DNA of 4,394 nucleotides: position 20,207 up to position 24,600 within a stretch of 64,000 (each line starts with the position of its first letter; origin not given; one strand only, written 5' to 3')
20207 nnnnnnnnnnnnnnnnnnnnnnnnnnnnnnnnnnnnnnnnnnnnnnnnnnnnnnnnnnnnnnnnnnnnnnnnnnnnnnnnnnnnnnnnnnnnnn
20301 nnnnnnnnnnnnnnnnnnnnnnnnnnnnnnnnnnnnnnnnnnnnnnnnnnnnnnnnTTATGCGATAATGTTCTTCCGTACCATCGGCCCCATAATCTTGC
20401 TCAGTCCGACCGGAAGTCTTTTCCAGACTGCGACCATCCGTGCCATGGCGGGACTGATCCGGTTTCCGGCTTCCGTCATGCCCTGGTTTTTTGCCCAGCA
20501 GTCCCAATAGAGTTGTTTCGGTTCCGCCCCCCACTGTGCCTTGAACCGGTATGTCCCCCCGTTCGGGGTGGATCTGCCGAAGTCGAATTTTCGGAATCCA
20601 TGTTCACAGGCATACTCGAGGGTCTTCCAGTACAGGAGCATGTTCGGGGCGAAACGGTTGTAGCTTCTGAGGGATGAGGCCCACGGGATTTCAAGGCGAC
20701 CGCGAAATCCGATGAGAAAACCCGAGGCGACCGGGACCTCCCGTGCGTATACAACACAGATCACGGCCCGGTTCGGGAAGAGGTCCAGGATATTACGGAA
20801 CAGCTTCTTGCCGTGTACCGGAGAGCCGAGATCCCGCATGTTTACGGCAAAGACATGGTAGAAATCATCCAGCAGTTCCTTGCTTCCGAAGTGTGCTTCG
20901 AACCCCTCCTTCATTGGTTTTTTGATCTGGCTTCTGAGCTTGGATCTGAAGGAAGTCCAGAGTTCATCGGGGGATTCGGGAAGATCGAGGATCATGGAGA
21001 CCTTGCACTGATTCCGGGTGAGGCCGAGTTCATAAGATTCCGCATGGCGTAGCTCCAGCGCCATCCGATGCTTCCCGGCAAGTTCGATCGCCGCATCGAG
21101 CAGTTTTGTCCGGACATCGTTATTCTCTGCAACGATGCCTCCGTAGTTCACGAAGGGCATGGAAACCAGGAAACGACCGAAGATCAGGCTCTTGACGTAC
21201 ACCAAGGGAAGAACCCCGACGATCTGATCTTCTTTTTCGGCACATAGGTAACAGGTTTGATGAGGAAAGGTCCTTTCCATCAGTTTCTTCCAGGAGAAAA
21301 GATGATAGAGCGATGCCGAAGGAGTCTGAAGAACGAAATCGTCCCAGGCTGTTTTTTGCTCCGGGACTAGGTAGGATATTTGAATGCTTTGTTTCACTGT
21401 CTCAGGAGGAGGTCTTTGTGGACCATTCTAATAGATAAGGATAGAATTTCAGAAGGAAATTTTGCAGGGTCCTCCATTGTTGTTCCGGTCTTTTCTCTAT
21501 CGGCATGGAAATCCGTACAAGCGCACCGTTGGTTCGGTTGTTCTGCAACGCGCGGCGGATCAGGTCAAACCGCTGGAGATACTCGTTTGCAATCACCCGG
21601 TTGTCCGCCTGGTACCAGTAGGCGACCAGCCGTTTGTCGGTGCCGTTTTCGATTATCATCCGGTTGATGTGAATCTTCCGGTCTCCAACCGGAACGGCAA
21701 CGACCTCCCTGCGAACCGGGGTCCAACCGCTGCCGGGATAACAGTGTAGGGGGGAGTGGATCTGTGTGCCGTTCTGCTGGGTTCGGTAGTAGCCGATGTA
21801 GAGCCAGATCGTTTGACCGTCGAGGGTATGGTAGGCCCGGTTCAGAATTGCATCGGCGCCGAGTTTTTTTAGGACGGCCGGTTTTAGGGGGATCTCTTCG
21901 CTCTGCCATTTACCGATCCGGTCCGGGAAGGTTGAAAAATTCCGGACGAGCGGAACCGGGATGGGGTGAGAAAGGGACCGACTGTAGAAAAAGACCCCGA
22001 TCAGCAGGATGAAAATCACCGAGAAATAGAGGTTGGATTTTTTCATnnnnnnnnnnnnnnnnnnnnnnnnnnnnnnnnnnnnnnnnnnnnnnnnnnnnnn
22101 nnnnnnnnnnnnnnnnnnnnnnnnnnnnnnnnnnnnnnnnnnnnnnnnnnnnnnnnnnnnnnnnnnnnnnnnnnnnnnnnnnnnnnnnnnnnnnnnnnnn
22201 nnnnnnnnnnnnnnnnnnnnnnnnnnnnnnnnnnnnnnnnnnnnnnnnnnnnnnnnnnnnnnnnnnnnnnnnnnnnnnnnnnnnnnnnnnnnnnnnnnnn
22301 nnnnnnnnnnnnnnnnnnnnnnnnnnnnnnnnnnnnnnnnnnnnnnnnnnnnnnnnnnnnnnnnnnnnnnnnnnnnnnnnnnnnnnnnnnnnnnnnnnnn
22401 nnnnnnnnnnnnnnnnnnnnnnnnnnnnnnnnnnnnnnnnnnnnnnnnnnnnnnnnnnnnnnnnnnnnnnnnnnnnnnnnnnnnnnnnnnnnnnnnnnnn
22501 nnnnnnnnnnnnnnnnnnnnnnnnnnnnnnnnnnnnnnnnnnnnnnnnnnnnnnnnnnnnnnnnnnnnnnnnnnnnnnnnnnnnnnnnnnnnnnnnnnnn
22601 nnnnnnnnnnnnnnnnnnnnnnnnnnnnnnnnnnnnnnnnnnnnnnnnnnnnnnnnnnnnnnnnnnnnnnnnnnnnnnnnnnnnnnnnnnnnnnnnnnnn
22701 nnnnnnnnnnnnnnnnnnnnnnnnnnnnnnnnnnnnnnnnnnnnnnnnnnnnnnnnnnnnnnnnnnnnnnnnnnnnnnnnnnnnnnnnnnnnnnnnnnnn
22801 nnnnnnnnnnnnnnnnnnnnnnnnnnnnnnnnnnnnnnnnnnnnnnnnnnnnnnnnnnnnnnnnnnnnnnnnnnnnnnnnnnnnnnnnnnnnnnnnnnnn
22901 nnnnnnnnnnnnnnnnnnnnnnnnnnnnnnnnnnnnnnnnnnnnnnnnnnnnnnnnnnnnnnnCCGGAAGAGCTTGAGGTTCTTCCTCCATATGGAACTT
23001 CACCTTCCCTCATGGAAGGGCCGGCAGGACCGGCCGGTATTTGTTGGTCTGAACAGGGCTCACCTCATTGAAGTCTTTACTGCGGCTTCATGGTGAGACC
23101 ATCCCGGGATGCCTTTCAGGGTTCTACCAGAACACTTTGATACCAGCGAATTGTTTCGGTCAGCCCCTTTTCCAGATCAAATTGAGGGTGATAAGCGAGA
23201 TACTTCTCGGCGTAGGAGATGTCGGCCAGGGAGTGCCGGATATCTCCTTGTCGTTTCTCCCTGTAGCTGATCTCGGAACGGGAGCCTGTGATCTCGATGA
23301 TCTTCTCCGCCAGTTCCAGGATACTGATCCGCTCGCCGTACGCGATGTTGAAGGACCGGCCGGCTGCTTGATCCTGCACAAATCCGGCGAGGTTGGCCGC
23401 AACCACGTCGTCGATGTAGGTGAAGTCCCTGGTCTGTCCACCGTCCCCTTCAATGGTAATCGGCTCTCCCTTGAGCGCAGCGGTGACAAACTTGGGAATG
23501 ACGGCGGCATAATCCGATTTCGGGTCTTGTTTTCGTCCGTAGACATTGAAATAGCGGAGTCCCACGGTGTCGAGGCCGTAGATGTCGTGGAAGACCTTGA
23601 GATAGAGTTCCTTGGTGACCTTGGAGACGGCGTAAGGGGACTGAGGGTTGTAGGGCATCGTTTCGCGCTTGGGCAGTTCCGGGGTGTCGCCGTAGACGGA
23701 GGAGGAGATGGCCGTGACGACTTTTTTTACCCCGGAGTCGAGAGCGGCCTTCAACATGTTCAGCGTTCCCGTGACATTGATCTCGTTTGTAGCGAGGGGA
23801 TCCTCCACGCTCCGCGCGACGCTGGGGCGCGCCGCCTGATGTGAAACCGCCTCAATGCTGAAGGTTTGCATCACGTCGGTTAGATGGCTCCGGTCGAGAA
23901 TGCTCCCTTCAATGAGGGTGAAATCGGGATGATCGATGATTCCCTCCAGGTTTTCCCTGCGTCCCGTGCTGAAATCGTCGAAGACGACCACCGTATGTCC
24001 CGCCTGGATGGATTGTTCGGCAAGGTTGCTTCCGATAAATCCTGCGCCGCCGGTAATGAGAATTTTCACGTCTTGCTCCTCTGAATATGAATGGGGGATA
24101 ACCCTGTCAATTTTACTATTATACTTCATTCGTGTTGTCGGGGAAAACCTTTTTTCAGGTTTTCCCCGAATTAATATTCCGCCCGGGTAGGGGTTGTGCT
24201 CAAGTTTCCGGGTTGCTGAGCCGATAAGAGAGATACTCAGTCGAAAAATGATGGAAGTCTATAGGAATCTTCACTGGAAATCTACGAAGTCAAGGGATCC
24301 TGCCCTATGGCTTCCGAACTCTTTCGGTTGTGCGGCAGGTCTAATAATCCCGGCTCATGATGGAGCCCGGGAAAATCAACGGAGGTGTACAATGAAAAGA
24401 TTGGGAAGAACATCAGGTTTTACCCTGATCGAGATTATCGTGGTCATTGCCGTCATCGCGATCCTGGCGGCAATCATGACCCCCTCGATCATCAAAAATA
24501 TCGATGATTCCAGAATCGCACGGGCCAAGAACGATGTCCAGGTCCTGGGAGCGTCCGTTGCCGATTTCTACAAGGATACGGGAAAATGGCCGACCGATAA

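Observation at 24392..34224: Complete T2SS/T4P-like export machine inserted between the exosortase gene and a sigma-54-driven PEP-CTERM substrate gene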

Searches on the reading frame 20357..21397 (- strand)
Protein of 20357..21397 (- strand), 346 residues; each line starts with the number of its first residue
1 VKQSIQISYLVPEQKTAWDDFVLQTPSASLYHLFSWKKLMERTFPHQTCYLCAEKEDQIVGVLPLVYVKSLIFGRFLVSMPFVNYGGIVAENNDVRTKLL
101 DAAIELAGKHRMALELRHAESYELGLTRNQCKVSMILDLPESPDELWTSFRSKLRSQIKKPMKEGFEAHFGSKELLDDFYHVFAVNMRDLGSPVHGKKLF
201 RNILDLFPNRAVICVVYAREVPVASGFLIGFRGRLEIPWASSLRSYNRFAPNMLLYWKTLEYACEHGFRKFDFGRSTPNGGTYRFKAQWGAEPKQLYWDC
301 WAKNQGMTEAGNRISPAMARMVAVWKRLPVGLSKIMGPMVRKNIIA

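Call 9: search_protein_families(library=ncbifam, proteins=[window:20357-21397:-], max_evalue=0.00001)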
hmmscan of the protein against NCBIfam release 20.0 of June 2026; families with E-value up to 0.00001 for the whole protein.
window:20357-21397:- (346 aa): 2 families
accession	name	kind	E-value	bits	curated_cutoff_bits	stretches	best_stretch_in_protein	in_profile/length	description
TIGR03019.1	pepcterm_femAB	equivalog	1.6e-101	339.7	260.35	1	17-344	2-329/330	FemAB family XrtA/PEP-CTERM system-associated protein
NF047883.1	UAcmpLyAlTFemX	equivalog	2.2e-08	33.8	500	1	130-286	145-308/337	UDP-N-acetylmuramoylpentapeptide-lysine N(6)-alanyltransferase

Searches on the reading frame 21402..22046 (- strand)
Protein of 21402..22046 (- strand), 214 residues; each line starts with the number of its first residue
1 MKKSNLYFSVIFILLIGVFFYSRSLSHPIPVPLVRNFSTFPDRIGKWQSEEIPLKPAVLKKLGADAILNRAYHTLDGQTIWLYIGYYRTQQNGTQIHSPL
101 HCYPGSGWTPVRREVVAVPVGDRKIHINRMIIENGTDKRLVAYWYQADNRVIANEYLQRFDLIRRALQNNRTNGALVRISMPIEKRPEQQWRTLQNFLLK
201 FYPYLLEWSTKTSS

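Call 9: search_protein_families(library=ncbifam, proteins=[window:21402-22046:-], max_evalue=0.00001)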
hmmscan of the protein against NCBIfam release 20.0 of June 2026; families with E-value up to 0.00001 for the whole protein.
window:21402-22046:- (214 aa): 5 families
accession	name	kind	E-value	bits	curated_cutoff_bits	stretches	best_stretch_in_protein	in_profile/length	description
TIGR02914.1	EpsI_fam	equivalog_domain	7.3e-44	149.3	42.8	1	39-207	3-172/174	exosortase C-terminal domain/associated protein EpsI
TIGR04152.1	exosort_VPLPA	exception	4.6e-42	144.7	400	1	4-201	276-477/486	VPLPA-CTERM-specific exosortase XrtD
NF038142.1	exosort_XrtW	exception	1.2e-35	122.8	425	1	6-205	296-490/494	exosortase W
NF045609.1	EpsI_type_B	exception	1.8e-23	83.1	220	1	39-201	39-206/221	exosortase-associated protein EpsI, B-type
NF045608.2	EpsI_type_V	exception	7.6e-23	81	228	1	39-202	38-205/218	exosortase-associated protein EpsI, V-type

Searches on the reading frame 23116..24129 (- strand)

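Call 9: search_protein_families(library=ncbifam, proteins=[window:23116-24129:-], max_evalue=0.00001)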
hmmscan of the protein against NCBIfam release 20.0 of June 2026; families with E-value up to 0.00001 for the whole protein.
window:23116-24129:- (337 aa): 25 families
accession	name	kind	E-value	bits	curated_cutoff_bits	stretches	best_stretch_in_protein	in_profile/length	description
NF011728.1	PRK15181.1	equivalog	2.9e-77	260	760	1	22-331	17-338/348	Vi polysaccharide biosynthesis UDP-N-acetylglucosaminuronic acid C-4 epimerase TviC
TIGR01179.1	galE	equivalog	1.7e-59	201.3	262.3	1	22-332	1-327/332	UDP-glucose 4-epimerase GalE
TIGR01181.1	dTDP_gluc_dehyt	equivalog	2e-57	194.7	365.1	1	22-331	1-312/321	dTDP-glucose 4,6-dehydratase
TIGR04180.1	EDH_00030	hypoth_equivalog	1.8e-46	158.6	475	1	23-317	1-296/297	NAD-dependent 4,6-dehydratase LegB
TIGR02197.1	heptose_epim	equivalog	1.8e-40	139.1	274.6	1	23-331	1-314/316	ADP-glyceromanno-heptose 6-epimerase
NF007956.0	PRK10675.1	subfamily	9.4e-38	130.2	394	1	22-330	2-329/338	UDP-glucose 4-epimerase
NF007490.0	PRK10084.1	subfamily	1e-35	123.4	649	1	21-331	1-335/361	dTDP-glucose 4,6-dehydratase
NF007582.0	PRK10217.1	equivalog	1.5e-33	116.3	698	1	22-331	3-332/355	dTDP-glucose 4,6-dehydratase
TIGR02622.1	CDP_4_6_dhtase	equivalog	2.6e-22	79.5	278.45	1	20-333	4-333/352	CDP-glucose 4,6-dehydratase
NF042422.1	oxyalk_red_OleD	equivalog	2e-21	76.7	580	1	22-283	2-252/329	2-alkyl-3-oxoalkanoate reductase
NF008872.0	PRK11908.1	equivalog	2e-21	76.5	294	1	22-331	3-336/349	bifunctional UDP-4-keto-pentose/UDP-xylose synthase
TIGR01472.1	gmd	equivalog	3.8e-20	72.4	415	1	23-293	3-278/342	GDP-mannose 4,6-dehydratase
NF047922.1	GDPFucSynFcl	equivalog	5.4e-20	72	500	1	118-331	81-302/308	GDP-L-fucose synthase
NF008360.0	PRK11150.1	equivalog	1.7e-19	70.2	452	1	23-296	2-271/310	ADP-glyceromanno-heptose 6-epimerase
TIGR03466.1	HpnA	hypoth_equivalog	2.1e-15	56.5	367.65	1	22-163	2-135/327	hopanoid-associated sugar epimerase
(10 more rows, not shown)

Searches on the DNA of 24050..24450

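Call 71: search_rna_families(source=window, start=24050, end=24450, threshold=evalue, max_evalue=1)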
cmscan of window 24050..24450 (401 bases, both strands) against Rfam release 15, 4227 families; matches with E-value up to 1: 1.
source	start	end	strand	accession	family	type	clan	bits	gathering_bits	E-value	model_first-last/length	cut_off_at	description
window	24082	24163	+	RF04295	mir-329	Gene; miRNA;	CL00149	17.2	76.8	0.61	1-80/80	no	mir-329 microRNA precursor family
